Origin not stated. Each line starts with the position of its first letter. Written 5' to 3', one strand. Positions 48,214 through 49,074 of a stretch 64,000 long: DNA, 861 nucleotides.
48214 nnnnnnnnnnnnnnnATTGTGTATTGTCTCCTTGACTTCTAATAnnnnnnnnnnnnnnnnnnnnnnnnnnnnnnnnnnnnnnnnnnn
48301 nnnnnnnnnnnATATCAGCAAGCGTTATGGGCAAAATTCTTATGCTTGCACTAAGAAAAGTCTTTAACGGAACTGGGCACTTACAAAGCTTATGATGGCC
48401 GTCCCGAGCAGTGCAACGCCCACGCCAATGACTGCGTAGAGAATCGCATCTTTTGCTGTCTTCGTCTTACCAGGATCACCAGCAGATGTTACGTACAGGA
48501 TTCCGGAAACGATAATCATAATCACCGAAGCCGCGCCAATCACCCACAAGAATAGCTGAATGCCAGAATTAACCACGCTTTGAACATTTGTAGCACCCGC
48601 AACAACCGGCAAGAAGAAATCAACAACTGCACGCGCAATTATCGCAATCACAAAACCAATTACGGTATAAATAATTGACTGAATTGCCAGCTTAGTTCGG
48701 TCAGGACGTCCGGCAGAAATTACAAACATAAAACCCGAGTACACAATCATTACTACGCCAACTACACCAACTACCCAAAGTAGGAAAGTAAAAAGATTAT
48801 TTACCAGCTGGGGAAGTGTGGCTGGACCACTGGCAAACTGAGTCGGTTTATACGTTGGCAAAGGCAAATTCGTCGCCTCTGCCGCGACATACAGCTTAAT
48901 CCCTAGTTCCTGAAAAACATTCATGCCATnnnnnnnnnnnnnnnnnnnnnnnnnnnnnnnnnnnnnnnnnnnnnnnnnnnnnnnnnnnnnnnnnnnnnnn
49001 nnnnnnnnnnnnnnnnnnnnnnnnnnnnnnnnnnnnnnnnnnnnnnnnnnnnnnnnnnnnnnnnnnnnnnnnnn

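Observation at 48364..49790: Internally duplicated (two-unit) VirB2-like pilins and a Cys-ectodomain-pilin fusion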

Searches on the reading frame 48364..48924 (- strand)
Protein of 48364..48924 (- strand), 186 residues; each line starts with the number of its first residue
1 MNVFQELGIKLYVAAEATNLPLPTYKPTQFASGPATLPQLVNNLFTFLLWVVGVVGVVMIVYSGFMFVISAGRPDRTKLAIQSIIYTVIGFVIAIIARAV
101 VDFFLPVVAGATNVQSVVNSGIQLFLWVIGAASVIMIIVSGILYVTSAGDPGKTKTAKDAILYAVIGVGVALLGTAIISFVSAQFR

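Call 3: search_protein_families(library=pfam, proteins=[window:48364-48924:-], max_evalue=0.1)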
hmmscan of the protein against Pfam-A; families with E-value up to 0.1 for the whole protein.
window:48364-48924:- (186 aa): 4 families
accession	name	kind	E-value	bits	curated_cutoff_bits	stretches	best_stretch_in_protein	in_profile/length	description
PF18895.5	T4SS_pilin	-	4.3e-20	72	26.6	2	36-104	4-71/71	Type IV secretion system pilin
PF19607.4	DUF6112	-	0.014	15.6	25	0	108-181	10-78/88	Family of unknown function (DUF6112)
PF14110.11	DUF4282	-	0.043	14.9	27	1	38-117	10-84/86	Domain of unknown function (DUF4282)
PF09925.14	DUF2157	-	0.043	14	32.4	1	154-184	27-57/146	Predicted membrane protein (DUF2157)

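Call 7: find_homologous_proteins(query=window:48364-48924:-)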
Query window:48364-48924:- (186 aa): 69 proteins with E <= 0.001 among 682 candidates.
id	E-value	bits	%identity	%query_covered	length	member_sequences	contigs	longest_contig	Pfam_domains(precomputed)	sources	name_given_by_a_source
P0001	5.4e-107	373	99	100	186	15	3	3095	PF18895.6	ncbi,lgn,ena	-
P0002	5.9e-92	324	83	100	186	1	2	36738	PF18895.6,PF04956.19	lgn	-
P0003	5.9e-91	321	84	100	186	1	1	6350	PF18895.6,PF04956.19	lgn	-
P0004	8.0e-81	288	72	100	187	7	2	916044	PF18895.6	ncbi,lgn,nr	ncbi:hypothetical protein IPM44_00040 [bacterium]|nr:MAG: hypothetical protein IPM44_00040 [bacteriu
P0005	3.2e-78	280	88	89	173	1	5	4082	PF18895.6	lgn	-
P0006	9.2e-69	249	66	95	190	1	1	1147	PF18895.6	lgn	-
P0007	1.4e-68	248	74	89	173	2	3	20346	PF18895.6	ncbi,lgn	-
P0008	1.2e-60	222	95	65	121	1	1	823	PF18895.6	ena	-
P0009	2.1e-60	222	72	80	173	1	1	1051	PF18895.6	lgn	-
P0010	1.7e-59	219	70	81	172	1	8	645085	PF18895.6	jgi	jgi:hypothetical protein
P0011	2.5e-59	218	62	90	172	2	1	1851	PF18895.6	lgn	-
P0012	8.6e-59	216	66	89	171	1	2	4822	PF18895.6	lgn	-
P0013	9.9e-59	216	66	89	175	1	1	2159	PF18895.6,PF04956.19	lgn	-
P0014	1.3e-56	209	62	91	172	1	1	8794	PF18895.6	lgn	-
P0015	1.5e-56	209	64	85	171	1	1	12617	PF18895.6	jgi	jgi:hypothetical protein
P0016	2.2e-54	202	60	85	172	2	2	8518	PF18895.6,PF04956.19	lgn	-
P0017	2.4e-54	202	59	85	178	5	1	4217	PF18895.6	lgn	-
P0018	5.8e-53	197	52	96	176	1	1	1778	PF18895.6,PF04956.19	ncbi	-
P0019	3.6e-51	192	58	83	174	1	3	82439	PF18895.6,PF04956.19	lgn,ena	-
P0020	3.5e-50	188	56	83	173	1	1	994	PF18895.6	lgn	-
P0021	1.8e-49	186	54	85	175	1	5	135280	PF18895.6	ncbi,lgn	-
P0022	5.0e-48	181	56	84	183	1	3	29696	PF18895.6,PF04956.19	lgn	-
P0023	3.2e-46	175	54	84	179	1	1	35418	PF18895.6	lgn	-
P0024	1.4e-43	167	51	86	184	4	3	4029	PF18895.6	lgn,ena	-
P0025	8.3e-43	164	53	87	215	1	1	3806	PF18895.6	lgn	-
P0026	1.2e-42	164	52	85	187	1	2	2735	PF18895.6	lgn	-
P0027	1.8e-17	82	38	84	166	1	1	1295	PF18895.6,PF04956.19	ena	-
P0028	3.9e-16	78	35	90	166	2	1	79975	PF18895.6,PF04956.19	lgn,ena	-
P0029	5.3e-14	71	52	40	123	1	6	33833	PF18895.6,PF04956.19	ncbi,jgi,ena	jgi:hypothetical protein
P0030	8.7e-14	70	65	23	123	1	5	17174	PF18895.6,PF04956.19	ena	-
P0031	9.1e-14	70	74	21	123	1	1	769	PF18895.6,PF04956.19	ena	-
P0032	1.1e-13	70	65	23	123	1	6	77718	PF18895.6,PF04956.19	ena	-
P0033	1.7e-13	69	69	21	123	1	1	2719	PF18895.6,PF04956.19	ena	-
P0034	2.3e-13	68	73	22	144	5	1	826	PF18895.6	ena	-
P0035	3.4e-13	68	34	82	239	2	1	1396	PF18895.6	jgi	jgi:hypothetical protein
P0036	5.4e-13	67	57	39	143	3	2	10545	PF18895.6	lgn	-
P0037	5.9e-12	64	56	39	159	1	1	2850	PF18895.6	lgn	-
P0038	9.8e-11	60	59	34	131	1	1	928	PF18895.6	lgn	-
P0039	1.7e-10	59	48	39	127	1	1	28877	PF18895.6,PF04956.19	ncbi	-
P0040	3.7e-10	58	57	32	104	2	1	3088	PF18895.6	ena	-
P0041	5.3e-10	58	60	26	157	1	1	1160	PF18895.6,PF20563.4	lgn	-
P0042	5.7e-10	57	61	29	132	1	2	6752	PF18895.6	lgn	-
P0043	8.7e-10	57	61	30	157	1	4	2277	PF18895.6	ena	-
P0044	9.6e-10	57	55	34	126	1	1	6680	PF18895.6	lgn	-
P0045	9.7e-10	57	59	30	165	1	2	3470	PF18895.6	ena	-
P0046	1.6e-9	56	63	25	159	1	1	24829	PF18895.6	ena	-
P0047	1.7e-9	56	57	30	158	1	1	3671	PF18895.6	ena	-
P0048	2.3e-9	55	48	41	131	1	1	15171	PF18895.6,PF04956.19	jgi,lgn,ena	-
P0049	2.4e-9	55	48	43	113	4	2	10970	PF18895.6,PF04956.19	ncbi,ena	-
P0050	7.8e-9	54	51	37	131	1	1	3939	PF18895.6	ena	-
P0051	9.5e-9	53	58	28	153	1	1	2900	PF18895.6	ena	-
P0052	1.0e-8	53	51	36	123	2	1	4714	PF18895.6,PF04956.19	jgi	jgi:uncharacterized membrane protein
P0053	1.7e-8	53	48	43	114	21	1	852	PF18895.6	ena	-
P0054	1.7e-8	53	33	36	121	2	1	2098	PF18895.6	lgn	-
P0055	2.4e-8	52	49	41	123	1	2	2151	PF18895.6,PF04956.19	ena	-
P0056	3.6e-8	52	51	37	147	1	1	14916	PF18895.6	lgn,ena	-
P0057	3.8e-8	52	50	39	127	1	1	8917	PF18895.6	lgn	-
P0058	4.1e-8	51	48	43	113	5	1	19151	PF18895.6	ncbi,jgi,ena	ncbi:MAG: hypothetical protein WCN86_01545 [bacterium]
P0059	4.8e-8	51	48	44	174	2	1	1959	PF18895.6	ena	-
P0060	6.1e-8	51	47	39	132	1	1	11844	PF18895.6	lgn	-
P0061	1.1e-7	50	47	39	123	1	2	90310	PF18895.6,PF04956.19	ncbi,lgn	-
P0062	1.4e-7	50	46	42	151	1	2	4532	PF18895.6,PF04956.19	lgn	-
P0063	2.6e-7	49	49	34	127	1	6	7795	PF18895.6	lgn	-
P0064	2.9e-7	49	54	22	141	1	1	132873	PF18895.6,PF04956.19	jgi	jgi:hypothetical protein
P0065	6.1e-7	48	42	38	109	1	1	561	PF18895.6,PF04956.19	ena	-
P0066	9.8e-7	47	50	24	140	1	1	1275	PF18895.6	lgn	-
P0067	7.6e-6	44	42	41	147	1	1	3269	PF18895.6,PF04956.19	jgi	jgi:hypothetical protein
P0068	5.8e-5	41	35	42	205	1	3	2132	PF18895.6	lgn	-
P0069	1.8e-4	40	52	28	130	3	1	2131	PF18895.6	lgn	-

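Call 11: find_related_loci(query=A1, collection=genome_contigs, flank=6000)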
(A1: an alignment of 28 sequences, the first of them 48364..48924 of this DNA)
Query A1 (186 aa) in genome_contigs; peptide patterns used: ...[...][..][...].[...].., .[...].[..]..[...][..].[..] (x = any residue, [..] = any of these).
273 stretches matched a pattern; 244 encode a relative of the query (tblastn E <= 1e-3); the best 80 are kept; 80 distinct loci.
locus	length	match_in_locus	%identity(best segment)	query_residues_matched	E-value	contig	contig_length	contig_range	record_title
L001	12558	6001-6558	91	1-186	8e-103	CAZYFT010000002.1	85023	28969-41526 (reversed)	MAG TPA_asm: uncultured Candidatus Saccharibacteria bacterium isolate SRP135725_co1_79 genome assembly, contig: NODE_157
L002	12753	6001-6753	58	22-186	7e-62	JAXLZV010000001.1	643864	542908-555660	MAG: Candidatus Saccharibacteria bacterium isolate STL-PAT11 C3.191.fa-1, whole genome shotgun sequence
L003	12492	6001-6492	54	24-180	1e-56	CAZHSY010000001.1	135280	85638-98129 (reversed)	MAG TPA_asm: uncultured Candidatus Saccharibacteria bacterium isolate SRP170004_co1_321 genome assembly, contig: NODE_12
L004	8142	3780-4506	52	22-186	7e-56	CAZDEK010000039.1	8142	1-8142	MAG TPA_asm: uncultured Candidatus Saccharibacteria bacterium isolate SRP135725_co1_192 genome assembly, contig: NODE_12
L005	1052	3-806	97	31-186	8e-58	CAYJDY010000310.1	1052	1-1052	MAG TPA_asm: uncultured Candidatus Saccharibacteria bacterium isolate ERP123247_co1_97 genome assembly, contig: NODE_143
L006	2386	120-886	54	27-182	1e-53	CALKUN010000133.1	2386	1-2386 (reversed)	MAG TPA_asm: uncultured Candidatus Saccharibacteria bacterium isolate SRR6231156_bin.93_CONCOCT_v1.1_MAG genome assembly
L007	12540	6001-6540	50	27-186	4e-37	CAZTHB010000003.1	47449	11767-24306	MAG TPA_asm: uncultured Candidatus Saccharibacteria bacterium isolate SRP257259_co1_77 genome assembly, contig: NODE_702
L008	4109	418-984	35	21-186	3e-29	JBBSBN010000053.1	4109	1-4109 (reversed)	MAG: Candidatus Saccharimonadia bacterium isolate La6_metabat2.143 La6_metabat2.143_K_2178947_L_4109_cov_7.0000, whole g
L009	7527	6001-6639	37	9-181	4e-26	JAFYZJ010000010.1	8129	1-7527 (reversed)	Candidatus Saccharibacteria bacterium isolate RGIG7560 Water_buffalos_Omasum-2__c165802, whole genome shotgun sequence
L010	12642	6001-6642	37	31-181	7e-26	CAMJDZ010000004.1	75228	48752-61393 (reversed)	MAG: uncultured Candidatus Saccharibacteria bacterium isolate SRR12081298_bin.7_metaWRAP_v1.3_MAG genome assembly, conti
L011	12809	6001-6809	42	40-185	9e-25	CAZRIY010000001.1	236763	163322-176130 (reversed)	MAG TPA_asm: uncultured Candidatus Saccharibacteria bacterium isolate SRP136066_co1_426 genome assembly, contig: NODE_11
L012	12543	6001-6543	33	13-184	1e-24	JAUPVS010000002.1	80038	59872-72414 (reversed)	MAG: Patescibacteria group bacterium isolate erpe_2018_sw_33hr_WHONDRS-SW48-000096_A_bin.23 scaffold_14, whole genome sh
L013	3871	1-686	68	31-186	6e-24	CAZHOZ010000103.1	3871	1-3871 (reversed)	MAG TPA_asm: uncultured Candidatus Saccharibacteria bacterium isolate binchicken_co16_307 genome assembly, contig: NODE_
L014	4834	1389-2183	33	23-185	9e-24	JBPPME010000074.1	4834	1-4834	MAG: Candidatus Saccharimonadales bacterium isolate BIOS2019_out_127 k131_600890, whole genome shotgun sequence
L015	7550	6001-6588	34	27-185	1e-23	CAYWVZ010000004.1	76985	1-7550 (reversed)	MAG TPA_asm: uncultured Candidatus Saccharibacteria bacterium isolate SRP344714_co2_350 genome assembly, contig: NODE_70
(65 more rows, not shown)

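Call 26: search_protein_representatives(alignment_id=A1)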
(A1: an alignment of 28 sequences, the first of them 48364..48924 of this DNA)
Query: 28 sequences, 176 profile positions. Proteins with E-value up to 0.001 (for the whole library): 65030; up to 1e-10: 10451; up to 1e-30: 141. The best 150 are listed.
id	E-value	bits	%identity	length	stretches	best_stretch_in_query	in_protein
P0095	7.2e-94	328.7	-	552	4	25-175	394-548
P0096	2.5e-79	281.3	-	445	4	26-173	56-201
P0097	2.4e-77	274.9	-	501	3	22-173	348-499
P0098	1.1e-76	272.7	-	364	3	25-172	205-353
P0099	1.7e-71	255.8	-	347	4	24-175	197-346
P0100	3.9e-71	254.7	-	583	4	23-172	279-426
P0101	2.9e-68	245.3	-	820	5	12-175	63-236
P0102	9.5e-66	237.1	-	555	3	28-174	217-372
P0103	1.1e-61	223.8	-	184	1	10-175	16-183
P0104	1.5e-59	216.9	-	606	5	14-173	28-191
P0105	2.0e-59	216.5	-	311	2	13-174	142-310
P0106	6.4e-59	214.9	-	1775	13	37-173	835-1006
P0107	7.8e-58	211.3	-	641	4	26-174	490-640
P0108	9.5e-57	207.8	-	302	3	36-173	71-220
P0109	9.5e-56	204.5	-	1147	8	34-171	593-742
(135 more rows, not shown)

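Call 34: predict_structure(alignment_id=A1)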
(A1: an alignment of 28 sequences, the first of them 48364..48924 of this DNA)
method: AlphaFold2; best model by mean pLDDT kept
length: 186 residues; sequences in the alignment: 28
mean_pLDDT: 76.2   pTM: 0.46
mean pLDDT of the five models: 76.2, 71.0, 68.4, 65.9, 64.5
residues with pLDDT >= 90: 0; 70-90: 147; 50-70: 36; < 50: 3
segments of 3 or more residues with pLDDT < 50: 19-21
pLDDT, mean of each block of 10 residues (from residue 1): 67 57 59 70 77 82 84 84 83 78 69 72 78 83 84 84 83 81 71
secondary structure, 60 per line:
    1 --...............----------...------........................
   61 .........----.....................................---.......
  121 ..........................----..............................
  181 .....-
elements in order: H3-17 H37-69 H74-110 H114-146 H151-185

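Call 37: fold_search(model_id=the predicted structure, library=pdb)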
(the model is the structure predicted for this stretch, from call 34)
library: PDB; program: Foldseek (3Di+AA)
matches with E <= 10: 97; with E <= 0.001: 0
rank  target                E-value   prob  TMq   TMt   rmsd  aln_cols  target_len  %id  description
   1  9e0h_A                5.3e-01  0.66  0.33  0.38   7.6       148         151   16  De novo calcium channel heptamer, CalC6_3 with DHR extensions. Off target multimerization state (released 2025-10-01)
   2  5ffc_B                6.6e-01  0.44  0.24  0.31  16.3       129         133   14  CopM in the Cu(II)-bound form (released 2016-09-07)
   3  5fej_A                9.6e-01  0.44  0.26  0.34  16.5       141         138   13  CopM in the Cu(I)-bound form (released 2016-09-07)
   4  5h3d_B                1.0e+00  0.47  0.37  0.20  27.0       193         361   13  Helical structure of membrane tubules decorated by ACAP1 (BARPH doamin) protein by cryo-electron microscopy and MD sim (released 2019-01-16)
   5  5ffd                  1.3e+00  0.44  0.27  0.35  15.7       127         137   14  CopM in the Ag-bound form (by co-crystallization) (released 2016-09-07)
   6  9dzw_A                1.3e+00  0.44  0.32  0.40   7.6       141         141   16  De novo calcium channel hexamer, CalC6_3 with DHR extensions (released 2025-10-01)
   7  4dcn_C                1.3e+00  0.28  0.30  0.29  26.8       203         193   10  Crystal Structure Analysis of the Arfaptin2 BAR domain in Complex with ARL1 (released 2012-06-13)
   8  3q84_H                1.5e+00  0.35  0.33  0.22  35.0       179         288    6  Crystal structure of human PACSIN 1 F-BAR domain (released 2012-02-22)
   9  6hdc_B                1.9e+00  0.30  0.38  0.31  14.6       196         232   14  Crystal structure of the potassium channel MtTMEM175 T38A variant in complex with a Nanobody-MBP fusion protein (released 2019-08-28)
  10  4dcn_D                2.0e+00  0.21  0.32  0.30  27.6       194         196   11  Crystal Structure Analysis of the Arfaptin2 BAR domain in Complex with ARL1 (released 2012-06-13)
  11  4ckg_B                2.1e+00  0.15  0.28  0.16  28.7       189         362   15  Helical reconstruction of ACAP1(BAR-PH domain) decorated membrane tubules by cryo-electron microscopy (released 2014-10-15)
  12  8abq_B                2.2e+00  0.28  0.33  0.29  29.2       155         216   14  Structure of the SNX1-SNX5 complex, Pt derivative (released 2023-06-21)
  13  8vic_A                2.3e+00  0.21  0.27  0.18   8.1       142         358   18  AP-6 bound human TMEM175 (released 2024-08-14)
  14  9a65_A                2.9e+00  0.38  0.36  0.12  32.7       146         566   13  Integrative model of YVAQ-MCPB by crosslinking MS and deep learning (released 2024-09-18)
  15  1i4d_A                2.9e+00  0.15  0.29  0.29  26.5       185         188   10  CRYSTAL STRUCTURE ANALYSIS OF RAC1-GDP COMPLEXED WITH ARFAPTIN (P21) (released 2001-05-16)
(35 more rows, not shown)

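Call 38: search_solved_structures(query=A1, max_evalue=10)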
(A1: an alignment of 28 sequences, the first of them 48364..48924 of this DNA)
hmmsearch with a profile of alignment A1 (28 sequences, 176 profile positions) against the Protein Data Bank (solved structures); distinct sequences matched with E-value up to 10: 5.
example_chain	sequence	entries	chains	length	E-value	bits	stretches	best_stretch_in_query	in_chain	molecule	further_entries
3ww9_A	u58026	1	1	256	0.024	17.5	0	52-81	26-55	pizza6 protein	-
6rej_A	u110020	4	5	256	0.045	16.6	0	52-81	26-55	Pizza6-SH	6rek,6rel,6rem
6m0r_M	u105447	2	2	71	0.29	14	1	75-120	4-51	V-type proton ATPase subunit e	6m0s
5vox_c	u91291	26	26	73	0.31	13.9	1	75-120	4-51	V-type proton ATPase subunit e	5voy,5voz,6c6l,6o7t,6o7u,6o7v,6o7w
5tj5_L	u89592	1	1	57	0.33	13.8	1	76-120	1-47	V-type proton ATPase subunit e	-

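Call 53: find_encoding_contigs(protein=P0095, flank=8000, max_places=3)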
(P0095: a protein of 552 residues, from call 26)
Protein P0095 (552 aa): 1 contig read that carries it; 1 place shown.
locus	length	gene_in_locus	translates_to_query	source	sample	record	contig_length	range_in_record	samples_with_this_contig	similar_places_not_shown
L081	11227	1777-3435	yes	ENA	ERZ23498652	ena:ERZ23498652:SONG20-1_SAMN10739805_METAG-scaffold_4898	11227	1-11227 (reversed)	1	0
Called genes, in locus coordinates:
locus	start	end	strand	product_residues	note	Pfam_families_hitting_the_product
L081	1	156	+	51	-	?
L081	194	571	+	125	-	PF18895:T4SS_pilin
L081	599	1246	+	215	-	PF18895:T4SS_pilin (weak)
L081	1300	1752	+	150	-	PF18895:T4SS_pilin (weak)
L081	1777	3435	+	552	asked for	PF02322:Cyt_bd_oxida_II (faint), PF04956:TrbC (faint), PF18895:T4SS_pilin, PF27259:AF_1499 (faint), PF18895:T4SS_pilin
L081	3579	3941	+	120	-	PF18895:T4SS_pilin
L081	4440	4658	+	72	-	-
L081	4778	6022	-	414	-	-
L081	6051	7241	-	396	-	-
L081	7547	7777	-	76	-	-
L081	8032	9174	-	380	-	PF13439:Glyco_transf_4, PF13579:Glyco_trans_4_4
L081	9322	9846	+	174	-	-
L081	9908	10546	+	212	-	-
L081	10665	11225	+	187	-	?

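Call 54: find_encoding_contigs(protein=P0106, flank=8000, max_places=3)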
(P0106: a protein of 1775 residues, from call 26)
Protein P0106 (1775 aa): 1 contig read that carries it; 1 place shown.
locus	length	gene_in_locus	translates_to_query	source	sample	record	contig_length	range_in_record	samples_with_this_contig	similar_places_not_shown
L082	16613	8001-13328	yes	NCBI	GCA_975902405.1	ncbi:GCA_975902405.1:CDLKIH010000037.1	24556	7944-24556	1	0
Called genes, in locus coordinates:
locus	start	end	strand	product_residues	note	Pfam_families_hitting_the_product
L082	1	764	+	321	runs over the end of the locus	PF09822:ABC_transp_aux (faint)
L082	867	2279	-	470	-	PF25596:CPSase_L_D1, PF02222:ATP-grasp, PF02786:CPSase_L_D2, PF07478:Dala_Dala_lig_C, PF02787:CPSase_L_D3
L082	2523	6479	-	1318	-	PF05048:NosD, PF13229:Beta_helix, PF05048:NosD, PF13229:Beta_helix, PF05048:NosD, PF13229:Beta_helix, PF05048:NosD (weak)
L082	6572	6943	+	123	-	PF13742:tRNA_anti_2 (faint), PF01336:tRNA_anti-codon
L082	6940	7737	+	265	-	PF06023:Csa1 (weak), PF12705:PDDEXK_1, PF01930:Cas_Cas4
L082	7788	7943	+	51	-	PF00832:Ribosomal_L39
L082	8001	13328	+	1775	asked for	PF04956:TrbC, PF18895:T4SS_pilin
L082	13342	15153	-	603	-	PF00361:Proton_antipo_M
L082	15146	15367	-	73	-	-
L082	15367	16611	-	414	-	?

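Call 60: search_protein_families(library=ncbifam, proteins=[window:48364-48924:-], max_evalue=0.01)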
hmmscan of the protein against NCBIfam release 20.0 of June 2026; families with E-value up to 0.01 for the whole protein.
window:48364-48924:- (186 aa): 1 family
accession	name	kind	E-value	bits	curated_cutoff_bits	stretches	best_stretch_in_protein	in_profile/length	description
NF045849.1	ICE_MMCAP2_0565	equivalog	1.9e-15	56.3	40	2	111-183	6-78/80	Mbov_0395 family pilin-like conjugal transfer protein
